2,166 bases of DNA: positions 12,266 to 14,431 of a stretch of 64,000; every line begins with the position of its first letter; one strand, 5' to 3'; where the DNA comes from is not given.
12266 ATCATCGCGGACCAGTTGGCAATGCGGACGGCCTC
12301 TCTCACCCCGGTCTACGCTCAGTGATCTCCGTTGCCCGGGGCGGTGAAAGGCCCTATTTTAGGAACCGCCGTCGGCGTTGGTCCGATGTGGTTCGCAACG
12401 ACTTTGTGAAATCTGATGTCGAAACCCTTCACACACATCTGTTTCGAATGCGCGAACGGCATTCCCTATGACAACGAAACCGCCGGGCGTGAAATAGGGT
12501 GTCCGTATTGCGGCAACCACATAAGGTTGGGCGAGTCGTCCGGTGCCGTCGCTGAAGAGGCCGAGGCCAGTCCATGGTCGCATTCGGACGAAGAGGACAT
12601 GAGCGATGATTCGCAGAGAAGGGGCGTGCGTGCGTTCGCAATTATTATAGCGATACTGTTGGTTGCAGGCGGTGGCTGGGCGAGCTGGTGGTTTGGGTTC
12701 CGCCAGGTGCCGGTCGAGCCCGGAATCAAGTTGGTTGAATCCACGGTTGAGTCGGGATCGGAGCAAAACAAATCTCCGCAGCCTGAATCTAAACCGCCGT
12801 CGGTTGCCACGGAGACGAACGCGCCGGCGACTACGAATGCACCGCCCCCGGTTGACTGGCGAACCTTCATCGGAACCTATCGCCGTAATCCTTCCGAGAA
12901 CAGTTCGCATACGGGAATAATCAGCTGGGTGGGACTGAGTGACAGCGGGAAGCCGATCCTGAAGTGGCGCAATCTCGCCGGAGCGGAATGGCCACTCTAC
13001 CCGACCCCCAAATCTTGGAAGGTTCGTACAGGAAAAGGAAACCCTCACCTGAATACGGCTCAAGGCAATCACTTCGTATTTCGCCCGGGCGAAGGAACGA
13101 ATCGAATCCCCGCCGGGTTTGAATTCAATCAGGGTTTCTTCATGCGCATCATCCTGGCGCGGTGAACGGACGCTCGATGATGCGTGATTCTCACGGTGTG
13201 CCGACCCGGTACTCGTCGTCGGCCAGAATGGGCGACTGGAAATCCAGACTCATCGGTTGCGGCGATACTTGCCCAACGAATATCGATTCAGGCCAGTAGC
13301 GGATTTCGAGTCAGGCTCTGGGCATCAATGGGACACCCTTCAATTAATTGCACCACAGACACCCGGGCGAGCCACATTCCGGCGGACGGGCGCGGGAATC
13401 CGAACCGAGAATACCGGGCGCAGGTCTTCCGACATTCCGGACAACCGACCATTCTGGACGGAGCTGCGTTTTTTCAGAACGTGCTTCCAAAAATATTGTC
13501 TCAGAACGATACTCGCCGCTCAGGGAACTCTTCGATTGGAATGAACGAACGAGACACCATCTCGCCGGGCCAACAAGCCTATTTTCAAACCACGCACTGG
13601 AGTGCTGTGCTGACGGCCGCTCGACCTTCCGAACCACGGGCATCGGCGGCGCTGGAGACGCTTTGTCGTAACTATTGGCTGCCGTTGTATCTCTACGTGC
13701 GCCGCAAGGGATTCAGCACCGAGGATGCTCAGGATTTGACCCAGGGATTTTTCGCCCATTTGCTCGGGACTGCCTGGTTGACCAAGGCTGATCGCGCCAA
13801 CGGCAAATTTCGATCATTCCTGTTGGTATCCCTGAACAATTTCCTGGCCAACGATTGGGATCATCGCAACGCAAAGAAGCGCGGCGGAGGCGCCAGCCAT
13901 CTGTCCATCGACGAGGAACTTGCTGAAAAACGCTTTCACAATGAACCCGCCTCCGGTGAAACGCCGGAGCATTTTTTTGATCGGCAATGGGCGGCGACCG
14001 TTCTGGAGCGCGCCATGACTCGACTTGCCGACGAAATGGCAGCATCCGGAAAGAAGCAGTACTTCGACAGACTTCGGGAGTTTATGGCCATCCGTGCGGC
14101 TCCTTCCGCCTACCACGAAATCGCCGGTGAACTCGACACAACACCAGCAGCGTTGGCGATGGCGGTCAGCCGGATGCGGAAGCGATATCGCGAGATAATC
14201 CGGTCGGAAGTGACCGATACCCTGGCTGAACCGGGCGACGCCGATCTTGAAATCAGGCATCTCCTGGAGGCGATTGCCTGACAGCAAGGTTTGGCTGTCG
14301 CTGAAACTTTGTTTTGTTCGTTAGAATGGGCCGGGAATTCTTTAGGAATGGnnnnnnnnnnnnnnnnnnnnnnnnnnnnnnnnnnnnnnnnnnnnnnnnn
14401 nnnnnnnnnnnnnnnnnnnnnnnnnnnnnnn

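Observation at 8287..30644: Co-directional 22-kb block: ECF sigma + three Ser/Thr kinases interleaved with mosaic membrane proteins built from shuffled modules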

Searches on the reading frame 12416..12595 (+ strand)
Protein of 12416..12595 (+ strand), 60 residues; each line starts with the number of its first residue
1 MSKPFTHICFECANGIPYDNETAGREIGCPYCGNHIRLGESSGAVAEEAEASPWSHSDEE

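Call 47: search_protein_families(library=pfam, proteins=[window:12416-12595:+], max_evalue=5)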
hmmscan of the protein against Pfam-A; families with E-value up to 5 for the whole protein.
seq(60 aa): 4 families
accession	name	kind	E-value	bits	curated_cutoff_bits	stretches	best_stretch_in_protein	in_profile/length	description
PF23454.1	Zn_ribbon_Brz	-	0.059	14.4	27.9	1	25-52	4-31/58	Transcriptional regulator Brz zinc beta ribbon domain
PF21344.3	Zn_ribbon_LysW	-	0.069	13.2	27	2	9-34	3-29/46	Alpha-aminoadipate carrier protein LysW-like, globular domain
PF13248.11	Zn_ribbon_3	-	0.11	12.4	27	1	27-36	3-12/26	zinc-ribbon domain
PF24441.1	DUF7560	-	0.23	11.6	27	1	5-36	4-37/44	Family of unknown function (DUF7560)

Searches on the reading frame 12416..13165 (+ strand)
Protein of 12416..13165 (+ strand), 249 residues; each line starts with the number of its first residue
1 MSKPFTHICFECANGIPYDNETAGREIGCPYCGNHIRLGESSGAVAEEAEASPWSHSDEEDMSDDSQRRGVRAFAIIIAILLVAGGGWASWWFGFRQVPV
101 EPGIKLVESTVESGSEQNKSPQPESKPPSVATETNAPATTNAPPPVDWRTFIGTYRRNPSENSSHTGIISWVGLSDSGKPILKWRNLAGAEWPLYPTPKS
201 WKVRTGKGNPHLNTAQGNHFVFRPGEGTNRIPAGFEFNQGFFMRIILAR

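Call 4: search_protein_families(library=pfam, proteins=[window:12416-13165:+], max_evalue=0.01)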
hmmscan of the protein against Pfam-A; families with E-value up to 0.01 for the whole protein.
window:12416-13165:+ (249 aa): 0 families

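Call 6: search_protein_families(library=ncbifam, proteins=[window:12416-13165:+], max_evalue=0.01)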
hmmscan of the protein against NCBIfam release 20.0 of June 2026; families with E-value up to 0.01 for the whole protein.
window:12416-13165:+ (249 aa): 1 family
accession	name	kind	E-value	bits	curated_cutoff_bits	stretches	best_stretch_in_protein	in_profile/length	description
NF001607.0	PRK00398.1-4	equivalog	0.00073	19.2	89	1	9-36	12-38/53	DNA-directed RNA polymerase subunit P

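Call 69: list_cluster_members(proteins=[P0001, window:12416-13162:+, window:22456-23589:+, window:19156-22347:+, window:23754-26516:+, window:26560-27990:+, window:8287-11943:+, window:16542-19109:+])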
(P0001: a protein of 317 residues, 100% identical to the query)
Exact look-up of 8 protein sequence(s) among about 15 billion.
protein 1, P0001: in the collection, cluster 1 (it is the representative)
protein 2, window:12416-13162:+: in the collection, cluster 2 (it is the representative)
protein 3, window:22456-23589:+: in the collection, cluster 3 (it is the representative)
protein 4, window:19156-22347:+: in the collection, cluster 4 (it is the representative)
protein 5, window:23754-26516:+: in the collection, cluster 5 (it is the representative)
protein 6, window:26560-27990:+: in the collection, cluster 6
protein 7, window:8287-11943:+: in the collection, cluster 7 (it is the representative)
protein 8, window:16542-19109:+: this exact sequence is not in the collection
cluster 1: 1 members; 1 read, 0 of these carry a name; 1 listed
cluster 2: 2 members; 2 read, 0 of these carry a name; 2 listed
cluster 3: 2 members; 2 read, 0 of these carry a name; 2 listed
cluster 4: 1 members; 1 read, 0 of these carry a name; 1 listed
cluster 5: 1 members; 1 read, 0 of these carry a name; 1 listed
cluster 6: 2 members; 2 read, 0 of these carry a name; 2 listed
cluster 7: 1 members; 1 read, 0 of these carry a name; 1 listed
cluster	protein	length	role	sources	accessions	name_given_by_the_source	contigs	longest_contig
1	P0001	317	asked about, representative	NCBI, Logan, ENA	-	-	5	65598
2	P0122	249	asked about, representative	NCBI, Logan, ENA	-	-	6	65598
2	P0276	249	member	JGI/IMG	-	-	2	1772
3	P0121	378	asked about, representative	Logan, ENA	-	-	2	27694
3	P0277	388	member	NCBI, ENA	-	-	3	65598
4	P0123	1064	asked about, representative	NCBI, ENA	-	-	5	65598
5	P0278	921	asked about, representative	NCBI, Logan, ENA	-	-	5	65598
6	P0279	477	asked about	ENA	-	-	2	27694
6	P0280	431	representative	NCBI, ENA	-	-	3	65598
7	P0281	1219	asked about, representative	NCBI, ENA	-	-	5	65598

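Call 86: search_protein_families(library=padloc, proteins=[window:12416-13165:+], max_evalue=0.00001)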
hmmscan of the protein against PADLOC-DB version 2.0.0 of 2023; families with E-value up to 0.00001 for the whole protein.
window:12416-13165:+ (249 aa): 0 families

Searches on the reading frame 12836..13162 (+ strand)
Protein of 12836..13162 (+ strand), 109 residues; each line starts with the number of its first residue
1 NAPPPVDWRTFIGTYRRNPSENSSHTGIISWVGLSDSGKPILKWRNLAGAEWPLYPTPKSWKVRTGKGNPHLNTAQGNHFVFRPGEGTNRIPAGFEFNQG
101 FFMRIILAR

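Call 22: search_protein_representatives(alignment_id=A1)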
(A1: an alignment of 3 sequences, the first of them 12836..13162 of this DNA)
Query: 3 sequences, 109 profile positions. Proteins with E-value up to 0.001 (for the whole library): 227; up to 1e-10: 33; up to 1e-30: 6. The best 150 are listed.
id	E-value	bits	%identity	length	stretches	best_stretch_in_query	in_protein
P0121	1.4e-58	212.0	-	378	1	1-107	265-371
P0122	6.5e-58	209.8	-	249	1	2-109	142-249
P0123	3.1e-55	201.2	-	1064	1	1-109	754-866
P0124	2.6e-39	149.9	-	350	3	12-105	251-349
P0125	6.8e-39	148.6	-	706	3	3-85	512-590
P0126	2.3e-34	134.0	-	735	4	5-106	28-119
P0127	5.1e-30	120.0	-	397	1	4-105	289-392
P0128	1.3e-29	118.7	-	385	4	13-103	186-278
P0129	3.1e-20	88.5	-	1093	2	6-75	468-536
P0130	5.9e-20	87.6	-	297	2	12-76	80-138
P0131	1.1e-19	86.7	-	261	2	10-104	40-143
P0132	9.4e-19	83.8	-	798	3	10-103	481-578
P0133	2.5e-17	79.2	-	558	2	10-104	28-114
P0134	3.1e-17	78.9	-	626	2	5-104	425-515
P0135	3.3e-17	78.8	-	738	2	11-103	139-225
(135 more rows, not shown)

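Call 26: find_encoding_contigs(protein=P0127, flank=10000, max_places=4)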
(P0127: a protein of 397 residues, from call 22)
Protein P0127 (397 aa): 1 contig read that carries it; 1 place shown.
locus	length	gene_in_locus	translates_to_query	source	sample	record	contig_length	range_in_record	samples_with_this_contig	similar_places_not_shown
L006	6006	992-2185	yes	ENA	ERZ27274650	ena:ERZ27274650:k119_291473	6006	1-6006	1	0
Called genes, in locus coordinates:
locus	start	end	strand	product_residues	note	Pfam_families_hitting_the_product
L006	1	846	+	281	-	?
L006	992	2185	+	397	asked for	-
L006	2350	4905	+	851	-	PF00270:DEAD, PF00271:Helicase_C, PF04408:WHD_HA2, PF21010:HA2_C, PF08482:HrpB_C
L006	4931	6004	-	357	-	?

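Call 33: find_homologous_proteins(query=A4, max_evalue=0.001)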
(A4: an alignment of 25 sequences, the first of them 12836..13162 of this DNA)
Query A4 (25 sequences) (109 aa, profile of the alignment): 6 proteins with E <= 0.001 among 206 candidates.
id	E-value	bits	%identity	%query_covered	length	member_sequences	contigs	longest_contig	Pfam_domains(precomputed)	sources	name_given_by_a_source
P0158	3.8e-24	103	33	87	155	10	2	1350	-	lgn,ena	-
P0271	3.7e-23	100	33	84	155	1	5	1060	-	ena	-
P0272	1.2e-22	98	33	88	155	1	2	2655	-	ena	-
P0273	1.3e-22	98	31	85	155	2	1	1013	-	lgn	-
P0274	2.1e-22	97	31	86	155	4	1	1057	-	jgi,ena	-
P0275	5.9e-11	61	32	50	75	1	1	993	-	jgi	-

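Call 35: find_related_loci(query=A1, collection=genome_contigs, flank=10000)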
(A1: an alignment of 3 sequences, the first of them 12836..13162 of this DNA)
Query A1 (109 aa) in genome_contigs; peptide patterns used: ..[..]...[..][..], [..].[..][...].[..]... (x = any residue, [..] = any of these).
103 stretches matched a pattern, but none encodes a relative of the query by tblastn (E <= 1e-3).

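Call 55: predict_structure(alignment_id=A4)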
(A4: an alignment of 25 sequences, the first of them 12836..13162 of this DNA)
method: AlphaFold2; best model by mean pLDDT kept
length: 109 residues; sequences in the alignment: 25
mean_pLDDT: 93.9   pTM: 0.86
mean pLDDT of the five models: 93.9, 92.5, 92.4, 90.9, 90.3
residues with pLDDT >= 90: 89; 70-90: 19; 50-70: 1; < 50: 0
segments of 3 or more residues with pLDDT < 50: none
pLDDT, mean of each block of 10 residues (from residue 1): 89 94 94 97 97 96 97 94 91 96 88
secondary structure, 60 per line:
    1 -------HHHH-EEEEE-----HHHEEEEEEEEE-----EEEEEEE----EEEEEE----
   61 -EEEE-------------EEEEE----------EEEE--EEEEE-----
elements in order: H8-11 E13-17 E26-34 E40-46 E51-56 E62-65 E79-83 E94-97 E100-104

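Call 58: fold_search(model_id=the predicted structure, library=pdb)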
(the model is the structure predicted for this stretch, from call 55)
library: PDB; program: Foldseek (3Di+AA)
matches with E <= 10: 121; with E <= 0.001: 0
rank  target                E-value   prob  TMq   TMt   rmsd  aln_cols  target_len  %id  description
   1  4boe_A                7.8e-02  0.94  0.47  0.37   5.2       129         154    8  Japanin from Rhipicephalus appendiculatus bound to cholesterol: Tetragonal crystal form (released 2014-05-28)
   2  1qwd_B                5.5e-01  0.54  0.46  0.33   5.1       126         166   11  CRYSTAL STRUCTURE OF A BACTERIAL LIPOCALIN, THE BLC GENE PRODUCT FROM E. COLI (released 2004-04-06)
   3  7qh3_C                6.9e-01  0.16  0.34  0.29   7.7       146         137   11  Crystal structure of the anti-sigma factor RsfG from Streptomyces tsukubaensis NRRL18488 (released 2022-12-21)
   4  3mbt                  1.1e+00  0.30  0.44  0.35   5.4       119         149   16  Structure of monomeric Blc from E. coli (released 2010-12-08)
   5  9qw7_A                1.5e+00  0.12  0.26  0.09  14.1        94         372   13  The crystal structure of the adenyly transferase domain of Candida glabrata tRNA ligase (released 2025-09-17)
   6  7qh3_A                1.5e+00  0.10  0.32  0.28   7.2       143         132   11  Crystal structure of the anti-sigma factor RsfG from Streptomyces tsukubaensis NRRL18488 (released 2022-12-21)
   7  4eee_B                1.5e+00  0.08  0.25  0.21  10.4       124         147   12  Crystal Structure of YLDV 14L IL-18 Binding Protein in Complex with Human IL-18 (released 2012-09-26)
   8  1ei5                  1.6e+00  0.41  0.47  0.13   4.6       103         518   14  CRYSTAL STRUCTURE OF A D-AMINOPEPTIDASE FROM OCHROBACTRUM ANTHROPI (released 2000-10-04)
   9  4ekx_D                1.9e+00  0.07  0.25  0.20  10.3       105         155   14  Crystal Structure of YLDV 14L IL-18 Binding Protein in Complex with Human IL-18 (released 2012-09-26)
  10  3wo2_B                2.2e+00  0.06  0.25  0.20  10.2       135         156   11  Crystal structure of human interleukin-18 (released 2014-12-17)
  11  6in8                  2.3e+00  0.08  0.30  0.15  10.2       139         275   12  Crystal structure of MucB (released 2019-07-24)
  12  6jau_A                2.5e+00  0.08  0.31  0.15   9.1       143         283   12  The complex structure of Pseudomonas aeruginosa MucA/MucB. (released 2020-01-29)
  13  9od9                  2.5e+00  0.06  0.23  0.18   9.6        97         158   14  Structure of disulfide-stabilized IL-18 variant (released 2025-07-30)
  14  4jpd                  2.7e+00  0.10  0.25  0.25   5.8        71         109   13  The structure of CyaY from Burkholderia cenocepacia (released 2013-03-27)
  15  4psn_B                2.7e+00  0.09  0.22  0.13   9.4        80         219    9  Crystal structure of apeThermo-DBP-RP2 (released 2014-04-30)
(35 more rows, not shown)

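Call 80: search_protein_families(library=pfam, alignment_id=A9, max_evalue=0.0001)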
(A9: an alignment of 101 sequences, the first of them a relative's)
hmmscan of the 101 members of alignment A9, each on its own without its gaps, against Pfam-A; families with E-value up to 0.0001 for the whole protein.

A. member 1, P0124 (350 aa): 0 families

B. families by the number of members that match (of 101 scanned): 37 families (the first 25 are shown)
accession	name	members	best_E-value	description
PF03544.19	TonB_C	3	2.5e-43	Gram-negative bacterial TonB protein C-terminal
PF22633.2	F5_F8_type_C_2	2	6.4e-44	NedA-like, galactose-binding domain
PF00754.31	F5_F8_type_C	2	1.5e-29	F5/8 type C domain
PF16369.11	GH43_C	2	3.1e-05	C-terminal lipocalin-like domain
PF07833.16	Cu_amine_oxidN1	1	3.3e-34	Copper amine oxidase N-terminal domain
PF13472.12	Lipase_GDSL_2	1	4e-31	GDSL-like Lipase/Acylhydrolase family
PF00112.29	Peptidase_C1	1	2e-27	Papain family cysteine protease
PF13385.13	Laminin_G_3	1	5.1e-27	Concanavalin A-like lectin/glucanases superfamily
PF00657.28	Lipase_GDSL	1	1.1e-15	GDSL-like Lipase/Acylhydrolase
PF13499.12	EF-hand_7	1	2.5e-13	EF-hand domain pair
PF00069.31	Pkinase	1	6e-13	Protein kinase domain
PF04355.18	BamE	1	1.6e-12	Outer membrane protein assembly factor BamE domain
PF12799.13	LRR_4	1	3.2e-12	Leucine Rich repeats (2 copies)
PF00036.39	EF-hand_1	1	9e-12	EF hand domain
PF12158.14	DUF3592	1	1.1e-11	Domain of unknown function (DUF3592)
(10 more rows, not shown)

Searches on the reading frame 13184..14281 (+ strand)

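Call 4: search_protein_families(library=pfam, proteins=[window:13184-14281:+], max_evalue=0.01)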
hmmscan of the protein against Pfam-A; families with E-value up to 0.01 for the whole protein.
window:13184-14281:+ (365 aa): 0 families

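Call 6: search_protein_families(library=ncbifam, proteins=[window:13184-14281:+], max_evalue=0.01)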
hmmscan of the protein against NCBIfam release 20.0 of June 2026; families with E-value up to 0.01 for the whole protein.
window:13184-14281:+ (365 aa): 3 families
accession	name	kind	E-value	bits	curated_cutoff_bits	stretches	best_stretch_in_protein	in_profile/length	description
NF009166.1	PRK12513.1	equivalog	3.7e-06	26.8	206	1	154-284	21-142/193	RNA polymerase sigma factor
TIGR02985.1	Sig70_bacteroi1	subfamily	5.4e-05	23.5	126.4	1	157-287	3-121/162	RNA polymerase sigma-70 factor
TIGR02937.1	sigma70-ECF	superfamily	0.0031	17.2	42.9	1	156-335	2-161/165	sigma-70 family RNA polymerase sigma factor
